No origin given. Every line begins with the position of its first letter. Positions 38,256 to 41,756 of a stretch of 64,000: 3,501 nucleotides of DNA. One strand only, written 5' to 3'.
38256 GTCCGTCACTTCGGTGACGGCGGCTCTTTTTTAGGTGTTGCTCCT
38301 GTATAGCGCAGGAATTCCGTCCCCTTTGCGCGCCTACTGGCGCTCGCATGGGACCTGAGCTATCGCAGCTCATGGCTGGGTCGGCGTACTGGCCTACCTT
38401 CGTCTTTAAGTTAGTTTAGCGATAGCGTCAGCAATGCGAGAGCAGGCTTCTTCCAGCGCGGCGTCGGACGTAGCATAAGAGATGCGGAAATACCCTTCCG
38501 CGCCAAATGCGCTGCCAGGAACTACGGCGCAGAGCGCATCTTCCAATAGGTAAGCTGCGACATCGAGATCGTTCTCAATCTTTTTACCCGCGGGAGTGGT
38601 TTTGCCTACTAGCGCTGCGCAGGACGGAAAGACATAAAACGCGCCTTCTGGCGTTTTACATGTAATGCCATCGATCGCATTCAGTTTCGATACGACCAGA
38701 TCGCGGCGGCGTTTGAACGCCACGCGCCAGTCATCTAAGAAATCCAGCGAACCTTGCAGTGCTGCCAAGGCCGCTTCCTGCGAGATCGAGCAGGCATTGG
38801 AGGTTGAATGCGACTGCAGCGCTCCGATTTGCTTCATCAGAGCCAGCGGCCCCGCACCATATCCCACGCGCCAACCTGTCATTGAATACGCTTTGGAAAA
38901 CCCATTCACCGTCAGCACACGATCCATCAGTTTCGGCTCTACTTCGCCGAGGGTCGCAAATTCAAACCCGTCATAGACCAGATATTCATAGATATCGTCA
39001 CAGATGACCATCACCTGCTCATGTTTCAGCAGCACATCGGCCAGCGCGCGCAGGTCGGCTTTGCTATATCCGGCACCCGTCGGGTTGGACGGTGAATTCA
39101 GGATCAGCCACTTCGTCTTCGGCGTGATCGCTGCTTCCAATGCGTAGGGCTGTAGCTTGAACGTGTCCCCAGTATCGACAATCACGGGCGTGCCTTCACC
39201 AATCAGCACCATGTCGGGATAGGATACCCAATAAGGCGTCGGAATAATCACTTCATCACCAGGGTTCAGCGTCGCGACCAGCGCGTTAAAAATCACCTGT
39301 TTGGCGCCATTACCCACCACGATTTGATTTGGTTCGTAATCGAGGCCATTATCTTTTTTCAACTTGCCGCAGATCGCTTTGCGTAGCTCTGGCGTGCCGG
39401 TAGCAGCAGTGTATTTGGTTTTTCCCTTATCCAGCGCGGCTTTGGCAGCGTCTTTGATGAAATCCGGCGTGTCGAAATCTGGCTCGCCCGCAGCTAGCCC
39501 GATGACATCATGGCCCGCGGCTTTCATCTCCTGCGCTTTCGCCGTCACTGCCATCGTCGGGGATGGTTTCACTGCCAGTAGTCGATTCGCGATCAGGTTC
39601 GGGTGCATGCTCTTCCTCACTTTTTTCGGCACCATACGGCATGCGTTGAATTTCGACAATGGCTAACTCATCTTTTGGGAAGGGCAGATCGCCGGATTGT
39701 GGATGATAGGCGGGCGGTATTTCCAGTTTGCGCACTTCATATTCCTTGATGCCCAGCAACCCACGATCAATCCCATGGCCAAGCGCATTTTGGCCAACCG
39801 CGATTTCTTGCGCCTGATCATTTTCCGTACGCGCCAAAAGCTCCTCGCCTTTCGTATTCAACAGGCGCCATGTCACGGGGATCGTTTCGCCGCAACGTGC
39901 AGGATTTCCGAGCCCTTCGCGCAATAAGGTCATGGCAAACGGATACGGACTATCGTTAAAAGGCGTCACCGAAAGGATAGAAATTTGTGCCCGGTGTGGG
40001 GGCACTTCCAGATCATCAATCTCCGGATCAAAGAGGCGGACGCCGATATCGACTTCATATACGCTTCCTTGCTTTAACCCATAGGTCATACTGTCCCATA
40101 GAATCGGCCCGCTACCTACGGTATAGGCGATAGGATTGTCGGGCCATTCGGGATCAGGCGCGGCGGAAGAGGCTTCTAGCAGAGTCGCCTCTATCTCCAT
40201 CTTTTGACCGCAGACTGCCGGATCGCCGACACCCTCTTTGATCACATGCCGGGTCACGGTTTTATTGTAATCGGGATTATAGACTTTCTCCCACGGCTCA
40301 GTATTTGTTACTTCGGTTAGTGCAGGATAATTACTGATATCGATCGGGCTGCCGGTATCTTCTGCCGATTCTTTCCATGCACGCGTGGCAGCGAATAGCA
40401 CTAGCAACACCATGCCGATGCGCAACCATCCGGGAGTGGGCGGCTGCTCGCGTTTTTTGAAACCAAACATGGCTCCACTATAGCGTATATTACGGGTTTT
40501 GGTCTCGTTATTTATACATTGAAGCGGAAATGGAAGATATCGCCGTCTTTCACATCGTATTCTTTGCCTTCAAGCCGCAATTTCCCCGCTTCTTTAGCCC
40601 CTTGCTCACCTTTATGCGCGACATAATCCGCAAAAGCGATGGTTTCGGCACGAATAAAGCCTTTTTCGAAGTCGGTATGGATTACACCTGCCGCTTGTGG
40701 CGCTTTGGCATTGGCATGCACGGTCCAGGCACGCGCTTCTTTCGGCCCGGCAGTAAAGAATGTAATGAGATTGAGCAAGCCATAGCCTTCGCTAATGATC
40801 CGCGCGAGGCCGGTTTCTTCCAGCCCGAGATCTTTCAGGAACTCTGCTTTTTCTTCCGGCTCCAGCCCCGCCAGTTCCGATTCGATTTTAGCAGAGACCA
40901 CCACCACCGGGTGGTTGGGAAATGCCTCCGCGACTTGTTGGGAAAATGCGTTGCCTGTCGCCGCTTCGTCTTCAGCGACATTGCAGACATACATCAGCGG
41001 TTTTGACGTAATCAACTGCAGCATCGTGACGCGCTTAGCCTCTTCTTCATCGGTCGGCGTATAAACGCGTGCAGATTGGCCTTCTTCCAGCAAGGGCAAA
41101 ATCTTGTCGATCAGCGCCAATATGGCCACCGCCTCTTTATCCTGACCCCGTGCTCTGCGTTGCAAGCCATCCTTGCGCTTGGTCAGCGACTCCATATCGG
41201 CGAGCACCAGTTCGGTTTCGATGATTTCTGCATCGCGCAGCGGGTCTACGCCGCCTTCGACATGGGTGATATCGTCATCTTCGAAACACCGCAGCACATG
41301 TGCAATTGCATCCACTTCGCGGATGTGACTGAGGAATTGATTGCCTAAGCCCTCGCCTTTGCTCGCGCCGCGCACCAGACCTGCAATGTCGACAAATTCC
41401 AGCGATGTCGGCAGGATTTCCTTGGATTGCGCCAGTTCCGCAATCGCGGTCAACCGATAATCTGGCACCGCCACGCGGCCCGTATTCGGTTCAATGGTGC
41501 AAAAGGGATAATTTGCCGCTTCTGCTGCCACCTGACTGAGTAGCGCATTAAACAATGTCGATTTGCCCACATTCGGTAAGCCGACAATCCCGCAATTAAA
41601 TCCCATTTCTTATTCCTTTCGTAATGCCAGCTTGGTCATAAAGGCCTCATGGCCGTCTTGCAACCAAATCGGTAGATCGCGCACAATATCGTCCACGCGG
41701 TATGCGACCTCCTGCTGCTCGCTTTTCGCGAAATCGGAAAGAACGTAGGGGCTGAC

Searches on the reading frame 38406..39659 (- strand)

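Call 54: search_protein_families(library=ncbifam, proteins=[window:38406-39659:-], max_evalue=0.00001)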
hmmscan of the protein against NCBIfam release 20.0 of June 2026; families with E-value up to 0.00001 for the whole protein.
window:38406-39659:- (417 aa): 69 families (the best 25 are shown)
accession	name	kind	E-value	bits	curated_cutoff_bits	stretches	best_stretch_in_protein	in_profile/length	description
NF004769.0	PRK06107.1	equivalog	8.9e-169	561.5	617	1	21-416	4-401/402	aspartate transaminase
NF041091.1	asp_aminotase_Arch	equivalog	7.6e-117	390.3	550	1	28-411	5-373/376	aspartate aminotransferase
NF005817.0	PRK07683.1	equivalog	2.2e-89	299.9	575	1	42-413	20-381/387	aminotransferase A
NF005816.0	PRK07682.1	equivalog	3.6e-84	282.6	620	1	44-415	23-385/390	aminotransferase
NF041364.1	GntC_guanitoxin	equivalog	4.5e-84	282.4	415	1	54-410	2-354/356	guanitoxin biosynthesis PLP-dependent (S)-gamma-hydroxy-L-arginine cyclodehydratase GntC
NF004770.0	PRK06108.1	subfamily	2.9e-81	273.3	422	1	23-415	13-394/396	pyridoxal phosphate-dependent aminotransferase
NF005601.0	PRK07337.1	equivalog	2.4e-77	260.7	496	1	23-413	8-392/394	pyridoxal phosphate-dependent aminotransferase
NF005588.0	PRK07309.1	equivalog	1.6e-75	254.5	576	1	50-414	30-387/391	pyridoxal phosphate-dependent aminotransferase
NF006229.0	PRK08361.1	equivalog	2.3e-74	250.7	624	1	19-415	6-390/391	aspartate aminotransferase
NF004975.0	PRK06348.1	equivalog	6.3e-74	249.2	549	1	36-411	15-381/384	pyridoxal phosphate-dependent aminotransferase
NF006514.0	PRK08960.1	equivalog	6.4e-74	249.1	554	1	23-414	5-386/388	pyridoxal phosphate-dependent aminotransferase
NF006230.0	PRK08363.1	equivalog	1.5e-65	221.6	534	1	37-411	17-390/398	alanine aminotransferase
NF005855.0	PRK07777.1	equivalog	4.3e-63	214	553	1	45-411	23-386/391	pyridoxal phosphate-dependent aminotransferase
NF004621.0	PRK05957.1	equivalog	9.4e-62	209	498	1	52-414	29-384/389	pyridoxal phosphate-dependent aminotransferase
NF005305.0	PRK06836.1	equivalog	1.7e-61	208.7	376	1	44-415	28-393/396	pyridoxal phosphate-dependent aminotransferase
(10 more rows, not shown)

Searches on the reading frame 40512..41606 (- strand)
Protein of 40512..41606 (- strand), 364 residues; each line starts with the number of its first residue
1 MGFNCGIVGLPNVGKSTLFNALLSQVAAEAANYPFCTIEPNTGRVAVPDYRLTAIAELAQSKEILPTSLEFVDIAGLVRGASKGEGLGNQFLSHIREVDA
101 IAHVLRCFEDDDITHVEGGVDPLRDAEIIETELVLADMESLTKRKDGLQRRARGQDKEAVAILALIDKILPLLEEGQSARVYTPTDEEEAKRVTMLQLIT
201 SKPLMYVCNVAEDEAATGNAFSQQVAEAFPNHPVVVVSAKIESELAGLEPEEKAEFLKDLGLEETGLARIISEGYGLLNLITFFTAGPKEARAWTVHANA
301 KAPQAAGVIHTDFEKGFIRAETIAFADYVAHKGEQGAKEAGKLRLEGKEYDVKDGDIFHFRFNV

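Call 47: find_encoding_contigs(protein=window:40512-41606:-, flank=10000, max_places=1)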
Protein window:40512-41606:- (364 aa): 11 contigs read that carry it; 1 place shown.
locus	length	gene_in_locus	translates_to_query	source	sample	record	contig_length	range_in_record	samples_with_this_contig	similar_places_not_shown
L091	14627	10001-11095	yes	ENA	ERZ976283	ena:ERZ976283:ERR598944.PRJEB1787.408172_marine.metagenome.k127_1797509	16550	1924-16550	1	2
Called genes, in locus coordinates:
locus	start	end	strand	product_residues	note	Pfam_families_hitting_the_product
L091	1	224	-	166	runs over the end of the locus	PF10722:YbjN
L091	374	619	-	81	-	PF04380:BMFP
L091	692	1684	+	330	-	PF01073:3Beta_HSD, PF01370:Epimerase, PF04321:RmlD_sub_bind, PF07993:NAD_binding_4 (faint), PF16363:GDP_Man_Dehyd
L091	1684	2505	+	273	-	PF01790:LGT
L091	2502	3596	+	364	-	PF02636:Methyltransf_28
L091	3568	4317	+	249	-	PF02578:Cu-oxidase_4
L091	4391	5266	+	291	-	PF01063:Aminotran_4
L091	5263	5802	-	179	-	PF01066:CDP-OH_P_transf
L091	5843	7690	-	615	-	PF24348:DUF7508 (weak), PF01541:GIY-YIG, PF27096:UvrC_M, PF02151:UVR (weak), PF22920:UvrC_RNaseH, PF08459:UvrC_RNaseH_dom, PF12826:HHH_2 (weak), PF14520:HHH_5, +1 more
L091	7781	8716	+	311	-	PF13793:Pribosyltran_N, PF00156:Pribosyltran, PF14572:Pribosyl_synth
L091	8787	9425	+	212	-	PF01386:Ribosomal_L25p, PF14693:Ribosomal_TL5_C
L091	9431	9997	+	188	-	PF01195:Pept_tRNA_hydro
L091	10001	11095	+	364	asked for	PF01926:MMR_HSR1, PF02421:FeoB_N (weak), PF06071:YchF-GTPase_C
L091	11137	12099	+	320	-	-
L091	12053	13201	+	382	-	PF00155:Aminotran_1_2, PF01041:DegT_DnrJ_EryC1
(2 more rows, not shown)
